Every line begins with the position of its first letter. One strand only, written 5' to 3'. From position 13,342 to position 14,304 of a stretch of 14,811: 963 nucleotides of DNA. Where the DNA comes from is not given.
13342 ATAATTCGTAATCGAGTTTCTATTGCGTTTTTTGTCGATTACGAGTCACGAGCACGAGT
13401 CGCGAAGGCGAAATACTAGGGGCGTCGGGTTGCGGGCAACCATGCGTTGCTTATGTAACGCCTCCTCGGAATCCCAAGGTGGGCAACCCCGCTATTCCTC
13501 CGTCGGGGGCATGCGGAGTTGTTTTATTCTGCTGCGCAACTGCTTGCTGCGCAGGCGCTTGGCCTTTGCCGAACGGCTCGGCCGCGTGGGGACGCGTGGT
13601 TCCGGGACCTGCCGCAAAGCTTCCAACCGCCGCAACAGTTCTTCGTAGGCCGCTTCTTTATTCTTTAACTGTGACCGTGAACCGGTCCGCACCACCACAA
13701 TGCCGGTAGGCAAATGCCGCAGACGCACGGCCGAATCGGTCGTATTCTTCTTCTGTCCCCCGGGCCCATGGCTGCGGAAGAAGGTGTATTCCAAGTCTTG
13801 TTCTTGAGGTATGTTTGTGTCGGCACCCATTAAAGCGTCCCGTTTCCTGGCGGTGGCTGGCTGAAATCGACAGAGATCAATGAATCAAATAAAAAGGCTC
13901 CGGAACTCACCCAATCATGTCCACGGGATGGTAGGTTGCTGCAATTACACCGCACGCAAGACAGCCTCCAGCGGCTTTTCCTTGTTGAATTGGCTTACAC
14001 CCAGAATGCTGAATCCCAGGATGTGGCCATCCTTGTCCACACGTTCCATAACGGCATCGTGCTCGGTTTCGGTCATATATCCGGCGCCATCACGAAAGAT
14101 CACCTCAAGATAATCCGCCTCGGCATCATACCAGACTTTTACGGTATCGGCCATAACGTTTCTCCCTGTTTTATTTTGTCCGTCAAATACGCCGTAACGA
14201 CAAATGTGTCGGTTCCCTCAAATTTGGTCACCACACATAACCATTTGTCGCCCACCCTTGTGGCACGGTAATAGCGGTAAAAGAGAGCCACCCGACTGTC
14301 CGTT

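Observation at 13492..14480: Overlapping DUF4258/DUF2283 gene pair (putative toxin-antitoxin) immediately upstream of arfB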

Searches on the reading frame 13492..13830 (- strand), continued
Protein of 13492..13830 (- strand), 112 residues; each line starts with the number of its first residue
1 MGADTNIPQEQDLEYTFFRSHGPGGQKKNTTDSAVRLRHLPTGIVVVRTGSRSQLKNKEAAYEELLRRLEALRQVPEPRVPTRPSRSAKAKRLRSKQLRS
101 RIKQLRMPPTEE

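Call 49: search_protein_families(library=padloc, proteins=[window:13492-13830:-], max_evalue=1)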
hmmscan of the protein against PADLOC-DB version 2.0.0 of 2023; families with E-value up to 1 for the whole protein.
window:13492-13830:- (112 aa): 0 families

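Call 64: search_protein_families(library=pfam, proteins=[L086:3984-4466:+, L086:4480-4689:+], max_evalue=0.1)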
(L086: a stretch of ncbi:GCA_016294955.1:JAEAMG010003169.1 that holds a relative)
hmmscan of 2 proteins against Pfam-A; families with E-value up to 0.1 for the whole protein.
L086:3984-4466:+ (160 aa): 1 family
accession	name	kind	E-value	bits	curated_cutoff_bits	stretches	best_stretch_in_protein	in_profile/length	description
PF01850.27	PIN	-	0.00015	22.8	23.6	1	16-130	1-109/120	PIN domain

L086:4480-4689:+ (69 aa): 0 families

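Call 80: find_encoding_contigs(protein=P0054, flank=3000, max_places=2)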
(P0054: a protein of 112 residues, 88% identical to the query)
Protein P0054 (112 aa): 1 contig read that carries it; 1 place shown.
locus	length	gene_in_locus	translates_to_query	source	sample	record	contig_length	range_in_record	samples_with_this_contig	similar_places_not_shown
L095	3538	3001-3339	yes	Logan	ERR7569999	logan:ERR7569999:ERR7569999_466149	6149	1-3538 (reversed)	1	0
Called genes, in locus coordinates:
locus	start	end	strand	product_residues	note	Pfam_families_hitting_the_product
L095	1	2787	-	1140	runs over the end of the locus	PF14683:CBM-like, PF01074:Glyco_hydro_38N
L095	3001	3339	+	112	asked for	PF00472:RF-1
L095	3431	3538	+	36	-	?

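Call 81: find_encoding_contigs(protein=P0060, flank=3000, max_places=2)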
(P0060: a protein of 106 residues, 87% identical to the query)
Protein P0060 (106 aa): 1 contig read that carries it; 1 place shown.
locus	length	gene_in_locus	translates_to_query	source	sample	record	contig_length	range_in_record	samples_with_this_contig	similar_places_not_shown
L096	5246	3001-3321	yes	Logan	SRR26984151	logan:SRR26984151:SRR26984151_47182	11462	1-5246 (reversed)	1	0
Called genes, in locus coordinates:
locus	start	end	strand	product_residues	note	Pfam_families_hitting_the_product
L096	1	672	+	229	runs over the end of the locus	PF00027:cNMP_binding, PF13545:HTH_Crp_2, PF00325:Crp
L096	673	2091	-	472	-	PF00884:Sulfatase, PF01663:Phosphodiest (weak), PF16347:SGSH_C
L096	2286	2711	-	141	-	PF00036:EF-hand_1 (weak), PF13405:EF-hand_6 (faint), PF13499:EF-hand_7 (faint), PF13202:EF-hand_5 (faint)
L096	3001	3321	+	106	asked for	PF00472:RF-1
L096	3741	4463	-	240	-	PF07596:SBP_bac_10 (weak)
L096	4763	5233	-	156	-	PF05163:DinB, PF12867:DinB_2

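Call 82: find_encoding_contigs(protein=P0057, flank=3000, max_places=2)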
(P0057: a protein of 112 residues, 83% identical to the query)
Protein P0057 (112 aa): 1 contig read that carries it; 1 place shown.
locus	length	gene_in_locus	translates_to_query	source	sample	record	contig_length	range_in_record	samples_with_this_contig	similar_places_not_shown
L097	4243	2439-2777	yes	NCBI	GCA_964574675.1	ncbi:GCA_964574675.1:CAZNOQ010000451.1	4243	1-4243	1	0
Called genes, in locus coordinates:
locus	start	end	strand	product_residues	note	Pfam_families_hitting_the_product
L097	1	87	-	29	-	?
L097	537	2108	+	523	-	PF00171:Aldedh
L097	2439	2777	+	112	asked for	PF00472:RF-1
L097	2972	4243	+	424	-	?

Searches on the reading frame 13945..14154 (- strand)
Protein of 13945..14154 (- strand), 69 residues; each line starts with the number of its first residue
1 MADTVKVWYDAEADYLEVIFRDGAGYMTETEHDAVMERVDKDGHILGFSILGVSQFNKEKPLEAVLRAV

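Call 3: search_protein_families(library=pfam, proteins=[window:13945-14154:-], max_evalue=1)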
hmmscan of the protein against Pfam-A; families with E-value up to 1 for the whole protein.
window:13945-14154:- (69 aa): 1 family
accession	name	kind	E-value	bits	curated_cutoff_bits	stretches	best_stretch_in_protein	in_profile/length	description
PF10049.14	DUF2283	-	9.1e-09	35.8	23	1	6-54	1-49/49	Protein of unknown function (DUF2283)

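Call 4: search_protein_families(library=ncbifam, proteins=[window:13945-14154:-], max_evalue=1)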
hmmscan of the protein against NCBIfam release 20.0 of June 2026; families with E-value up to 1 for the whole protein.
window:13945-14154:- (69 aa): 0 families

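Call 48: search_solved_structures(query=A2, max_evalue=10, show_alignments=2)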
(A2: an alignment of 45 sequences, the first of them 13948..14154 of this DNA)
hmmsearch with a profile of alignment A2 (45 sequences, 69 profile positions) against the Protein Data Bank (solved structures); distinct sequences matched with E-value up to 10: 3.
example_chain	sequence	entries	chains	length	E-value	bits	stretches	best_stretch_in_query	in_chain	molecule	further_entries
7yz9_A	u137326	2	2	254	0.28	14.5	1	16-38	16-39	Adenylate cyclase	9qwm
5o5k_A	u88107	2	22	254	0.29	14.4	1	16-37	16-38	Adenylate cyclase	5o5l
2yxb_A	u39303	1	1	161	0.72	13.1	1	27-67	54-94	Coenzyme B12-dependent mutase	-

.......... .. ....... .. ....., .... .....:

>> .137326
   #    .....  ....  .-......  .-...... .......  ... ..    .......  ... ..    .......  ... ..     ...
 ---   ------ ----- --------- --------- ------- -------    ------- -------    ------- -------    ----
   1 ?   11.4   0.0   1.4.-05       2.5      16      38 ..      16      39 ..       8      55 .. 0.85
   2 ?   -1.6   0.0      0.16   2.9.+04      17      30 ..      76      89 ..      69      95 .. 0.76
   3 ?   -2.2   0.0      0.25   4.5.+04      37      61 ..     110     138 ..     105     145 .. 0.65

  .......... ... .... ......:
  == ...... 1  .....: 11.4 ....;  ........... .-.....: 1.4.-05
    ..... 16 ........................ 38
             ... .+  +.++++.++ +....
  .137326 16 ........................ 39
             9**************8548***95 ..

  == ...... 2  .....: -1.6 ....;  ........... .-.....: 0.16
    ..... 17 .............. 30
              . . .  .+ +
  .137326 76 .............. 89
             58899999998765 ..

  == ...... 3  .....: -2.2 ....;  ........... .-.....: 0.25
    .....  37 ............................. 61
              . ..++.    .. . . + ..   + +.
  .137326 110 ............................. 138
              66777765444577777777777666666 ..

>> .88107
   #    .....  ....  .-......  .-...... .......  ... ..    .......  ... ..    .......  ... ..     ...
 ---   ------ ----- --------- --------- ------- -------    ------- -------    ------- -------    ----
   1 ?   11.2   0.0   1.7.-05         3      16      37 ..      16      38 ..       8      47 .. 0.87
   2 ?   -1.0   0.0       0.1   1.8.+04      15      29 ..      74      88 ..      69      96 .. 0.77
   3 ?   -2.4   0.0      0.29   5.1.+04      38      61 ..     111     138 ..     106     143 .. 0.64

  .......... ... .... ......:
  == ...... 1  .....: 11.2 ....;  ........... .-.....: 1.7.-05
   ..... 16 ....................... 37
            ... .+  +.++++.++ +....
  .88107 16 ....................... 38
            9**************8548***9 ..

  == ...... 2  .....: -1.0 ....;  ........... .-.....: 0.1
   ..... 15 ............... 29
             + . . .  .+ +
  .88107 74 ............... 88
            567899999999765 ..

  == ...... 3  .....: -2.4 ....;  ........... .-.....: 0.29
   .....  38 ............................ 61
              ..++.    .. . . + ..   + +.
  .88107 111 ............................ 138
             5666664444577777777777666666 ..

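Call 49: search_protein_families(library=padloc, proteins=[window:13945-14154:-], max_evalue=1)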
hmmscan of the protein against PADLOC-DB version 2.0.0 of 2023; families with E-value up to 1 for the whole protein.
window:13945-14154:- (69 aa): 0 families

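Call 50: search_protein_families(library=phrogs, proteins=[window:13945-14154:-], max_evalue=1)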
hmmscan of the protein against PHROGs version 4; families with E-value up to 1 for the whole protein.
window:13945-14154:- (69 aa): 2 families
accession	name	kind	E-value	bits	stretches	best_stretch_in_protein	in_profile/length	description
phrog_31756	-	unknown function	0.029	15.7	1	9-57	51-99/101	-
phrog_2144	-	other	0.31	11.7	1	6-41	72-105/290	MazG-like pyrophosphatase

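Call 51: find_homologous_proteins(query=window:13945-14154:-)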
Query window:13945-14154:- (69 aa): 432 proteins with E <= 0.001 among 432 candidates; the best 120 are listed.
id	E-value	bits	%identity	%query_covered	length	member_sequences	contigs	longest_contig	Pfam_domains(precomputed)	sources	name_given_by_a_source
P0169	2.7e-38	146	100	100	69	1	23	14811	PF10049.15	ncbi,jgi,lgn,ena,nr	ncbi:MAG: DUF2283 domain-containing protein [Candidatus Hydrogenedentes bacterium]|nr:DUF2283 domain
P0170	7.3e-38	145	99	100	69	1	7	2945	PF10049.15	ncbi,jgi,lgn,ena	jgi:uncharacterized protein YuzE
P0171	2.7e-37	143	96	100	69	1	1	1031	PF10049.15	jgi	jgi:uncharacterized protein YuzE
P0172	5.5e-37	142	96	100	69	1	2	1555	PF10049.15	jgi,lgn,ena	-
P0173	1.0e-36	141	94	100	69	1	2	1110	PF10049.15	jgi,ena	-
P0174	4.1e-36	139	93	100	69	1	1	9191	PF10049.15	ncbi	-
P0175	1.6e-35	137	93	100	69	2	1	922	PF10049.15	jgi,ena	-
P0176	4.2e-35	136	93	100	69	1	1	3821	PF10049.15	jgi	-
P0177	6.0e-34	132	91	100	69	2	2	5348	PF10049.15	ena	-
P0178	8.3e-34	132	88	100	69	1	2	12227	PF10049.15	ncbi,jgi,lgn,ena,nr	ncbi:MAG TPA: DUF2283 domain-containing protein [Candidatus Hydrogenedentes bacterium]|nr:DUF2283 do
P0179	8.4e-34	132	91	100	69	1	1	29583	PF10049.15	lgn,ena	-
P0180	1.1e-33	131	91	99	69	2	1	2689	PF10049.15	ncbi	-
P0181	3.7e-33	130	87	100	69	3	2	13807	PF10049.15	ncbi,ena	-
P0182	5.4e-33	129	87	100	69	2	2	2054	PF10049.15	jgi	jgi:uncharacterized protein YuzE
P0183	1.2e-32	128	88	100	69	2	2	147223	PF10049.15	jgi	jgi:uncharacterized protein YuzE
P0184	1.5e-32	128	88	100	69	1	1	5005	PF10049.15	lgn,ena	-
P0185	3.3e-32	127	87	100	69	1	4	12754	PF10049.15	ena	-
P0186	6.6e-32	126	84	100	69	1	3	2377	PF10049.15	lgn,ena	-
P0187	3.2e-31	124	84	100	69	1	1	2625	PF10049.15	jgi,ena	-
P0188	4.5e-31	123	83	100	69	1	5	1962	PF10049.15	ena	-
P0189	4.6e-28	114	81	100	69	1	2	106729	PF10049.15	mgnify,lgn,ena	mgnify:CR=1 FL=1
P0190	1.7e-27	112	78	100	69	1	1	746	PF10049.15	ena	-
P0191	3.4e-26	108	75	99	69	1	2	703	PF10049.15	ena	-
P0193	4.5e-26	107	75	99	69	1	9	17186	PF10049.15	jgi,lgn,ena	-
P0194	6.4e-26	107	78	99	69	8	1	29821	PF10049.15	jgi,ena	-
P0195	7.2e-26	107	75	100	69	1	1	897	PF10049.15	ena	-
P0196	8.8e-26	107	76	96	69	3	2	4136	PF10049.15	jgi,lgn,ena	jgi:hypothetical protein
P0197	9.1e-26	106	74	99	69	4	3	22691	PF10049.15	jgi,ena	jgi:uncharacterized protein YuzE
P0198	1.1e-25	106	77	96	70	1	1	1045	PF10049.15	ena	-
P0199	1.1e-25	106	77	96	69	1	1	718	PF10049.15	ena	-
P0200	1.2e-25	106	74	100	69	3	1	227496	PF10049.15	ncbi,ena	-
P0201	1.8e-25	106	75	86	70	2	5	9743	PF10049.15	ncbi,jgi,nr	ncbi:MAG: DUF2283 domain-containing protein [Planctomycetes bacterium]|nr:DUF2283 domain-containing 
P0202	2.0e-25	105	75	100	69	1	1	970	PF10049.15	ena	-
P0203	2.3e-25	105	76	96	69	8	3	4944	PF10049.15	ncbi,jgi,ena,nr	ncbi:MAG: DUF2283 domain-containing protein [Coprothermobacterota bacterium]|jgi:hypothetical protei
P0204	2.7e-25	105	71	100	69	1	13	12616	PF10049.15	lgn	-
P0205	3.1e-25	105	75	100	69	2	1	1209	PF10049.15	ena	-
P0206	4.7e-25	104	74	99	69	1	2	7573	PF10049.15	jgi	jgi:uncharacterized protein YuzE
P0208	5.3e-25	104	91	78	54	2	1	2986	PF10049.15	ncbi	-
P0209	5.8e-25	104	77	96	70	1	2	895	PF10049.15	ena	-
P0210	6.4e-25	104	76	96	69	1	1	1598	PF10049.15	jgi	jgi:uncharacterized protein YuzE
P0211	6.4e-25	104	74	96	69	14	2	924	PF10049.15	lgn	-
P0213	8.6e-25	103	74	99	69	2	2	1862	PF10049.15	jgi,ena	jgi:hypothetical protein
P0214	9.1e-25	103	72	100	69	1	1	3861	PF10049.15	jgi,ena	-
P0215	9.7e-25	103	74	99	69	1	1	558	PF10049.15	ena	-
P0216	1.0e-24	103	76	96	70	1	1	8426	PF10049.15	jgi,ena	-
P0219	3.4e-24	102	72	99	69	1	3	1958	PF10049.15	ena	-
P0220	4.2e-24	101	73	96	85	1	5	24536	PF10049.15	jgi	jgi:uncharacterized protein YuzE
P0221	4.6e-24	101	72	99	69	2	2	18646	PF10049.15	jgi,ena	jgi:hypothetical protein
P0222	5.1e-24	101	73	96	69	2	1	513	PF10049.15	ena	-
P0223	5.5e-24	101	72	99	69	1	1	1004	PF10049.15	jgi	jgi:uncharacterized protein YuzE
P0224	7.3e-24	100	72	100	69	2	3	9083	PF10049.15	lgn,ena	-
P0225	7.3e-24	100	73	96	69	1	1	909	PF10049.15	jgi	-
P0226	7.9e-24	100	73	96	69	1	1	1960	PF10049.15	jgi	-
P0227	9.0e-24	100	72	99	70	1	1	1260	PF10049.15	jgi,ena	-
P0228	1.1e-23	100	74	96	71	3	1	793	PF10049.15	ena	-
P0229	1.8e-23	99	72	100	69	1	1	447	PF10049.15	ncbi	-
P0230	1.8e-23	99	72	99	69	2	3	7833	PF10049.15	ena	-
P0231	2.0e-23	99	74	99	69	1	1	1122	PF10049.15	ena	-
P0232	2.1e-23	99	73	96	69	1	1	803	PF10049.15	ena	-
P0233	2.2e-23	99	73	96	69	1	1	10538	PF10049.15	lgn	-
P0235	2.7e-23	99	73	96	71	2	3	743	PF10049.15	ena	-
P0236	3.1e-23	98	72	100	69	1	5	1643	PF10049.15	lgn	-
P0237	4.0e-23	98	73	96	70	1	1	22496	PF10049.15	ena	-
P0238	5.8e-23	98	71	99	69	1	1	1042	PF10049.15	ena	-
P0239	6.0e-23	98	71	96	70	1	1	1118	PF10049.15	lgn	-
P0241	7.7e-23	97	72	93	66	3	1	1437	PF10049.15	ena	-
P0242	7.9e-23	97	71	96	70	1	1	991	PF10049.15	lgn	-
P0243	8.1e-23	97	73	96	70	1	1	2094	PF10049.15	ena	-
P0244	8.2e-23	97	71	96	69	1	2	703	PF10049.15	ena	-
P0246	9.1e-23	97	73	96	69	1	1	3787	PF10049.15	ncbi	-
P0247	1.0e-22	97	71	99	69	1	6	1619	PF10049.15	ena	-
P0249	1.7e-22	96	71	96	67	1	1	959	PF10049.15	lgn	-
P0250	1.7e-22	96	69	99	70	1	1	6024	PF10049.15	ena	-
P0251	1.9e-22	96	69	99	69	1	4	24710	PF10049.15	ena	-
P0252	2.1e-22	96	69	99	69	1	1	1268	PF10049.15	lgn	-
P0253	2.8e-22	95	69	99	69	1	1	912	PF10049.15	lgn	-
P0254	2.8e-22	95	71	99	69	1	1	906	PF10049.15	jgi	jgi:hypothetical protein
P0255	3.0e-22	95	68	96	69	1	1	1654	PF10049.15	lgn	-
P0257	3.3e-22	95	73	97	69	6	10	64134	PF10049.15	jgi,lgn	jgi:uncharacterized protein YuzE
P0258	3.4e-22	95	68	99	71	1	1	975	PF10049.15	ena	-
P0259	3.5e-22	95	73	96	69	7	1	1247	PF10049.15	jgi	-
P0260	3.8e-22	95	68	96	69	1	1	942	PF10049.15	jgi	jgi:Protein of unknown function (DUF2283)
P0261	4.7e-22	95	70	96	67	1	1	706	PF10049.15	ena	-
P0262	5.0e-22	95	70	96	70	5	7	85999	PF10049.15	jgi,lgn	jgi:uncharacterized protein YuzE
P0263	5.1e-22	95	75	91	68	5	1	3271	PF10049.15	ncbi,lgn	-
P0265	1.0e-21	94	68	99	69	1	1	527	PF10049.15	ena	-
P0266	1.1e-21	94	68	96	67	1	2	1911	PF10049.15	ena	-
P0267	1.1e-21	94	71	96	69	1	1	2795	PF10049.15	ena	-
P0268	1.1e-21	94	68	99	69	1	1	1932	PF10049.15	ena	-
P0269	1.2e-21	93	68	100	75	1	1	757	PF10049.15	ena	-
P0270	1.3e-21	93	68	96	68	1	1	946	PF10049.15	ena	-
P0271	1.3e-21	93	70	96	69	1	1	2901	PF10049.15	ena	-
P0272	1.4e-21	93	71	96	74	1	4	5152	PF10049.15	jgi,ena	-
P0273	1.4e-21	93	68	99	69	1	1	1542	PF10049.15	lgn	-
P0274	1.5e-21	93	67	96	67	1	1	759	PF10049.15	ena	-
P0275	1.6e-21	93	71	99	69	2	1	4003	PF10049.15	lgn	-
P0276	2.4e-21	93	68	96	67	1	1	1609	PF10049.15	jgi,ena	-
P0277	2.5e-21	92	68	96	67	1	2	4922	PF10049.15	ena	-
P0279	2.7e-21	92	67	96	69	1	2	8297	PF10049.15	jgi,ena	-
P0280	3.1e-21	92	71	99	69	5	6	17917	PF10049.15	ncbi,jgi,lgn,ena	jgi:uncharacterized protein YuzE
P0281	3.5e-21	92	67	96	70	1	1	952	PF10049.15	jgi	jgi:uncharacterized protein YuzE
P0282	3.5e-21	92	70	96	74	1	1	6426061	PF10049.15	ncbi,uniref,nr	ncbi:DUF2283 domain-containing protein [Leptothermofonsia sichuanensis E412]|uniref:DUF2283 domain-c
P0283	3.8e-21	92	68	96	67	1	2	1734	PF10049.15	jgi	jgi:uncharacterized protein YuzE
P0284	3.8e-21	92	67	96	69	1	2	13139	PF10049.15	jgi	jgi:uncharacterized protein YuzE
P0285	4.0e-21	92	66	99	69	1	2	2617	PF10049.15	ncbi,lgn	-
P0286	4.3e-21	92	67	96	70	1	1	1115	PF10049.15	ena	-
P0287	4.3e-21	92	68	96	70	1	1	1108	PF10049.15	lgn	-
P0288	4.4e-21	92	68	99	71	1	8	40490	PF10049.15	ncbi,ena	-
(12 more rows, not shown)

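Call 60: predict_structure(alignment_id=A3)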
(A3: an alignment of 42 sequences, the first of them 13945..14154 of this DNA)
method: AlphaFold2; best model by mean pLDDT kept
length: 69 residues; sequences in the alignment: 42
mean_pLDDT: 90.0   pTM: 0.74
mean pLDDT of the five models: 90.0, 89.8, 89.3, 88.5, 88.2
residues with pLDDT >= 90: 52; 70-90: 14; 50-70: 3; < 50: 0
segments of 3 or more residues with pLDDT < 50: none
pLDDT, mean of each block of 10 residues (from residue 1): 84 94 90 93 92 92 83
secondary structure, 60 per line:
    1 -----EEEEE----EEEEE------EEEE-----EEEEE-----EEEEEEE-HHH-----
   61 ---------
elements in order: E6-10 E15-19 E26-29 E35-39 E45-51
